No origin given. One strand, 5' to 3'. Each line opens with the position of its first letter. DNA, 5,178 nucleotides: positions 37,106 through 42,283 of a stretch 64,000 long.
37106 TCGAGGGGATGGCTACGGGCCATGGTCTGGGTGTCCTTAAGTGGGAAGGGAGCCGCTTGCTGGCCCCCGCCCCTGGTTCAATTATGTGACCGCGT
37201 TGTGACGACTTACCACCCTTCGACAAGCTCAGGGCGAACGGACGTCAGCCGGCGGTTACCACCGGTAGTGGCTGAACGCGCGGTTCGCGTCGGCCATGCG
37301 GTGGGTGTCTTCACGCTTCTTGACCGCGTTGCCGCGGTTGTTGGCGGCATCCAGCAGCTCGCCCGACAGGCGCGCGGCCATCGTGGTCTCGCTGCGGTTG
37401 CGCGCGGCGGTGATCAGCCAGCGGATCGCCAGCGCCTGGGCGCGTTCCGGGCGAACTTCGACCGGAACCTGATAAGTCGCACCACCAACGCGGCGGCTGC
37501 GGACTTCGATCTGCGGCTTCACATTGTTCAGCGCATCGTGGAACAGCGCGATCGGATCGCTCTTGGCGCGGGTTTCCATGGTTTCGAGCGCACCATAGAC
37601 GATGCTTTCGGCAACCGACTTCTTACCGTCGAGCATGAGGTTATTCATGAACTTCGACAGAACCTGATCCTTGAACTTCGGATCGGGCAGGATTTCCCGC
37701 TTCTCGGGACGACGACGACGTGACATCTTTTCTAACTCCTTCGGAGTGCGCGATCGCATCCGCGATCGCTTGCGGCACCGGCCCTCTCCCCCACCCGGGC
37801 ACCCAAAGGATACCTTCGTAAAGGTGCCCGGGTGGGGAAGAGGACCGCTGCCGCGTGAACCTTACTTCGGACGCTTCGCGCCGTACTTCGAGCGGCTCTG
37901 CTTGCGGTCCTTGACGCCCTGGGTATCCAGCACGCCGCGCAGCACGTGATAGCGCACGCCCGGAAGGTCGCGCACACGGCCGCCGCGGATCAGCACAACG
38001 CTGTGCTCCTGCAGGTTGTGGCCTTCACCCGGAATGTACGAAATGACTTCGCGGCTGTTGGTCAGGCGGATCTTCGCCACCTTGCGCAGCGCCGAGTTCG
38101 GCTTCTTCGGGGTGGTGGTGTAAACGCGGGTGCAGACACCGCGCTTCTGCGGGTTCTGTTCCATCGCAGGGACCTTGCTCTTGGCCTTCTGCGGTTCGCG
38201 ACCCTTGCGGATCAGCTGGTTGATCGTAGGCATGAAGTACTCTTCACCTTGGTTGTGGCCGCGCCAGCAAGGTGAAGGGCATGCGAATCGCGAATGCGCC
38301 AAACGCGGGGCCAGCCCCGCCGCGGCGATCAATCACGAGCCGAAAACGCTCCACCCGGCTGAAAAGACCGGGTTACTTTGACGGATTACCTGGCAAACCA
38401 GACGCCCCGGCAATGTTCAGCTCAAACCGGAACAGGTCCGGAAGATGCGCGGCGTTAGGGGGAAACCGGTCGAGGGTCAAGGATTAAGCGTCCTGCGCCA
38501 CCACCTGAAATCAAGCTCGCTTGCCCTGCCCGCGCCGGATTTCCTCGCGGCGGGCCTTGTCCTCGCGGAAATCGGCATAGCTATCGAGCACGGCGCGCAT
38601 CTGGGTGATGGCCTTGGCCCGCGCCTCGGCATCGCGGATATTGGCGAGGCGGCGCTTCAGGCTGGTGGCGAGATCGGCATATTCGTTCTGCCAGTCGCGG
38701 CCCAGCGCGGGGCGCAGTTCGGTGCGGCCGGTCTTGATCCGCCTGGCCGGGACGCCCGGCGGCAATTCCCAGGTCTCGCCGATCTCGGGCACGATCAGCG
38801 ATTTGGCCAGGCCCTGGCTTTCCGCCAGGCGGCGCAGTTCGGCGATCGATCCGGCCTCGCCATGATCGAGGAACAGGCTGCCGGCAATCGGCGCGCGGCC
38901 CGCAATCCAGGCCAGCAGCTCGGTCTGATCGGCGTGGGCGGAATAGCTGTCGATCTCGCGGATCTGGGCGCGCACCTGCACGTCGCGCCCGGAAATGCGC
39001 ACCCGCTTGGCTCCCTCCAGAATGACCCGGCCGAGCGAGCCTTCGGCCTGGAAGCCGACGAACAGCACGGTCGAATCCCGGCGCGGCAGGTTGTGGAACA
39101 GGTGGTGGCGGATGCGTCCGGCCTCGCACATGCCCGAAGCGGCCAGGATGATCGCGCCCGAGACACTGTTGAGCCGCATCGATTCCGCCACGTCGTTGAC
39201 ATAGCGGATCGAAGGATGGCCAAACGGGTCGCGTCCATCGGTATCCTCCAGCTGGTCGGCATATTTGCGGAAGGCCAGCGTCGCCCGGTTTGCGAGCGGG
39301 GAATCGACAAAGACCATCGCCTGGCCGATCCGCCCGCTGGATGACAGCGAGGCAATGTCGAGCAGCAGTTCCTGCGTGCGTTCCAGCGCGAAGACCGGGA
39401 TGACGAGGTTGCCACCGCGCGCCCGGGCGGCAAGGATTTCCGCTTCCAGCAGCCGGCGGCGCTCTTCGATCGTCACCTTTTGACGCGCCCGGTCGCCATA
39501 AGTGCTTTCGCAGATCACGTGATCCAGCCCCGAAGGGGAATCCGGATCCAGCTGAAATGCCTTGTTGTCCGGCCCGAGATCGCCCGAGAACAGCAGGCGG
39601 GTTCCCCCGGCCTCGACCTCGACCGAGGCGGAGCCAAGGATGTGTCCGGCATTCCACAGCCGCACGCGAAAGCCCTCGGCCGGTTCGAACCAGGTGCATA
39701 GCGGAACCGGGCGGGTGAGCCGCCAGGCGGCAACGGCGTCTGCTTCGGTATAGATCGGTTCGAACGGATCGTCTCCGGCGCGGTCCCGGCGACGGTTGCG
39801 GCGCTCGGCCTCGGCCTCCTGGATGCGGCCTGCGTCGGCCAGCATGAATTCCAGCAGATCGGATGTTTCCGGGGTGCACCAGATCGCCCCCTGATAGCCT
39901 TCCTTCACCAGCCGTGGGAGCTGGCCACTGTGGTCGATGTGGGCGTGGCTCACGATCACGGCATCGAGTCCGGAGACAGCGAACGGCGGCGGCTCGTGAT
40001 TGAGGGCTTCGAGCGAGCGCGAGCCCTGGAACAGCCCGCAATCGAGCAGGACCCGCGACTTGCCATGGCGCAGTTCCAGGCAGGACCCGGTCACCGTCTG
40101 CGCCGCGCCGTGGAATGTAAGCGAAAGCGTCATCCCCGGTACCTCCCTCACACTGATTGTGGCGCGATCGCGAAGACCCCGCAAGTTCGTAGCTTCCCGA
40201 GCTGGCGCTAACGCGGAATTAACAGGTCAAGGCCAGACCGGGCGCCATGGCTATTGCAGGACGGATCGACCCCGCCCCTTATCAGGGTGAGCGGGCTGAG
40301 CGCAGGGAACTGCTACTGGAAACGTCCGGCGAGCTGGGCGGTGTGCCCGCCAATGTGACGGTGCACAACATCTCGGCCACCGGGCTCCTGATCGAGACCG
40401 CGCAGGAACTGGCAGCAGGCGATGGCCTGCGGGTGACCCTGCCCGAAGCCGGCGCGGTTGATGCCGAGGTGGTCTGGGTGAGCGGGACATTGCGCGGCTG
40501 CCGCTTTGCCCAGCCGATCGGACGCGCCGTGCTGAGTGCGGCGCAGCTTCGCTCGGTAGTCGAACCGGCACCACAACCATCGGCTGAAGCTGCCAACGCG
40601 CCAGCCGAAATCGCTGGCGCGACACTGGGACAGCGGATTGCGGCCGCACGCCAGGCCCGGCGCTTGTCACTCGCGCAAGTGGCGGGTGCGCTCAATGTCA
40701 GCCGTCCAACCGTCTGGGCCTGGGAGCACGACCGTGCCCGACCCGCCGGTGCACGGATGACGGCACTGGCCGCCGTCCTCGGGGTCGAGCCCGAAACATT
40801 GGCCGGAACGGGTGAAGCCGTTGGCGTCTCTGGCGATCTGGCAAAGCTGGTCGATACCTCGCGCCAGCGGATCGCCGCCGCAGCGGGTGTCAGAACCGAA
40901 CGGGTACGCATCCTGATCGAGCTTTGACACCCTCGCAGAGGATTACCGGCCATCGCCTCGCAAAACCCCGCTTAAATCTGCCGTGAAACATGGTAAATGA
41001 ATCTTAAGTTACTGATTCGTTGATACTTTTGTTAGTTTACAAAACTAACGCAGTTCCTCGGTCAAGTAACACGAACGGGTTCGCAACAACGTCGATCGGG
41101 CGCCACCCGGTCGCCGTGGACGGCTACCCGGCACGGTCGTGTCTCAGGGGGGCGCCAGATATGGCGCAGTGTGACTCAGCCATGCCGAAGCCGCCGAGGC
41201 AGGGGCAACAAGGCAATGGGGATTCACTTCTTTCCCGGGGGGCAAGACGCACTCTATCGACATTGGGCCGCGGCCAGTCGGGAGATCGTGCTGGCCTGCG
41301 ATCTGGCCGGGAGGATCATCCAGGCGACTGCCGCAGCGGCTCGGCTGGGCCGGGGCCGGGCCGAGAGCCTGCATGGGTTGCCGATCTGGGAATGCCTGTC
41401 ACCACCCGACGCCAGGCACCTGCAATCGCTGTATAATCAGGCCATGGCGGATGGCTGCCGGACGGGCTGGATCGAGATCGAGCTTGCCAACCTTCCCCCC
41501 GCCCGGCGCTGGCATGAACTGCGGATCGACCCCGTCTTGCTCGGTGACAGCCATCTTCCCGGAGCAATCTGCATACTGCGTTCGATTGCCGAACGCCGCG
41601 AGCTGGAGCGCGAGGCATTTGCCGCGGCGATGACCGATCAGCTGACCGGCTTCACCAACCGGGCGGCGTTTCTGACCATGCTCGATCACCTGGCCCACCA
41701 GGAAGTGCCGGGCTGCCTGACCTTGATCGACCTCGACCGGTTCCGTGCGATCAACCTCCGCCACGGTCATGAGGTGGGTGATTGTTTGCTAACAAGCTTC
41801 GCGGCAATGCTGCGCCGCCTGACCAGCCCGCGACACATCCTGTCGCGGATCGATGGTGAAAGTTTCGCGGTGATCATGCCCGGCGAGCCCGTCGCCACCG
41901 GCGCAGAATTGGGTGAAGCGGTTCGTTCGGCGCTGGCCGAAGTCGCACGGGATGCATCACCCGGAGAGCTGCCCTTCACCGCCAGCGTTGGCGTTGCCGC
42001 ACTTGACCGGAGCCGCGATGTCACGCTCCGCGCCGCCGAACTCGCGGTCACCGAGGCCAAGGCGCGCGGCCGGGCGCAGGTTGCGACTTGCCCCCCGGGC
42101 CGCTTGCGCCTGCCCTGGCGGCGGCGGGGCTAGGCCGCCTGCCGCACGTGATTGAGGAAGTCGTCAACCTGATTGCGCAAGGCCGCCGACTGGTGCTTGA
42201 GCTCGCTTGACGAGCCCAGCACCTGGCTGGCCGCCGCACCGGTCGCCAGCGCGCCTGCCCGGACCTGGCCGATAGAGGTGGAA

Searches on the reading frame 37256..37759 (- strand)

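Call 42: search_protein_families(library=pfam, proteins=[window:37256-37759:-], max_evalue=0.00001)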
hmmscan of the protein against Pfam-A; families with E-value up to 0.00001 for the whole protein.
window:37256-37759:- (167 aa): 1 family
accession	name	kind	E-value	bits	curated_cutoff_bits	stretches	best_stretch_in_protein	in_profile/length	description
PF00177.27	Ribosomal_S7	-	1.8e-66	222.7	24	1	13-160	1-148/148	Ribosomal protein S7p/S5e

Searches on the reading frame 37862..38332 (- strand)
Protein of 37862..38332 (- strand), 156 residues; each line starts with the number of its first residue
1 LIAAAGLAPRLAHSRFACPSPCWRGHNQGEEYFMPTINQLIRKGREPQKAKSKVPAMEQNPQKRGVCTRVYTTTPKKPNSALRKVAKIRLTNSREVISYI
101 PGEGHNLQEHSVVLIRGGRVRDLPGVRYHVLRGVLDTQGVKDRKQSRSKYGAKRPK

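Call 42: search_protein_families(library=pfam, proteins=[window:37862-38332:-], max_evalue=0.00001)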
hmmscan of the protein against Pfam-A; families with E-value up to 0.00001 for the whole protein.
window:37862-38332:- (156 aa): 1 family
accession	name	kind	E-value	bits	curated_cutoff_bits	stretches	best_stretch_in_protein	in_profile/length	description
PF00164.32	Ribosom_S12_S23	-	3.5e-40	136.6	22.3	1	51-156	2-109/110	Ribosomal protein S12/S23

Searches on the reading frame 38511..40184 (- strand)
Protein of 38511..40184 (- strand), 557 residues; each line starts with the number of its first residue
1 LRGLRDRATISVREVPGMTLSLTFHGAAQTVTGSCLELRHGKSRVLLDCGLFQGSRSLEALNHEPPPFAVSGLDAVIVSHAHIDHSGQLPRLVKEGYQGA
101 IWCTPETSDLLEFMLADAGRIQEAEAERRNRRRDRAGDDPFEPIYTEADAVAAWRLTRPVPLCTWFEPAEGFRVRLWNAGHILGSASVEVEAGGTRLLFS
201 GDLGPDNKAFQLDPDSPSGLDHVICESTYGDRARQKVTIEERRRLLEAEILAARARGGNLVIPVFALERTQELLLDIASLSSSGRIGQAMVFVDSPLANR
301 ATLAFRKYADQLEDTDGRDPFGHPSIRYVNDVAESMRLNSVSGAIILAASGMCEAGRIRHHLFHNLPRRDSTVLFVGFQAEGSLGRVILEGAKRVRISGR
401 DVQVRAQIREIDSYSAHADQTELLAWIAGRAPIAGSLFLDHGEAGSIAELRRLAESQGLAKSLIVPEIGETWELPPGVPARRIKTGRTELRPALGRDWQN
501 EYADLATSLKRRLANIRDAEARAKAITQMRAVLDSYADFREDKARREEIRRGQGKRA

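Call 42: search_protein_families(library=pfam, proteins=[window:38511-40184:-], max_evalue=0.00001)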
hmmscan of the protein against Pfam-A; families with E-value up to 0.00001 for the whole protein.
window:38511-40184:- (557 aa): 4 families
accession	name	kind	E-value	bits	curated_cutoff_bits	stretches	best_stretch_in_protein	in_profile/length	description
PF10996.14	Beta-Casp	-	1.3e-32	113.3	27.7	1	270-388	1-120/120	Beta-Casp domain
PF00753.33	Lactamase_B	-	1.2e-13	51.8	22.7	1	33-228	6-177/196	Metallo-beta-lactamase superfamily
PF07521.17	RMMBL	-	1.1e-11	45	21.6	1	401-457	1-56/63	Zn-dependent metallo-hydrolase RNA specificity domain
PF12706.13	Lactamase_B_2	-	1.1e-09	38.6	27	1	44-204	2-144/200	Beta-lactamase superfamily domain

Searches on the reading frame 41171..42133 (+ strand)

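Call 42: search_protein_families(library=pfam, proteins=[window:41171-42133:+], max_evalue=0.00001)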
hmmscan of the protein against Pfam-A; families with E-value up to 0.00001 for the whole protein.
window:41171-42133:+ (320 aa): 2 families
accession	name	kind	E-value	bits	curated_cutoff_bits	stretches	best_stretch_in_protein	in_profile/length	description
PF00990.26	GGDEF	-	3.6e-27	95.5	23.8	1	153-302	1-160/161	Diguanylate cyclase, GGDEF domain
PF08448.16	PAS_4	-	5.1e-11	43.2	23.1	1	36-144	4-110/110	PAS fold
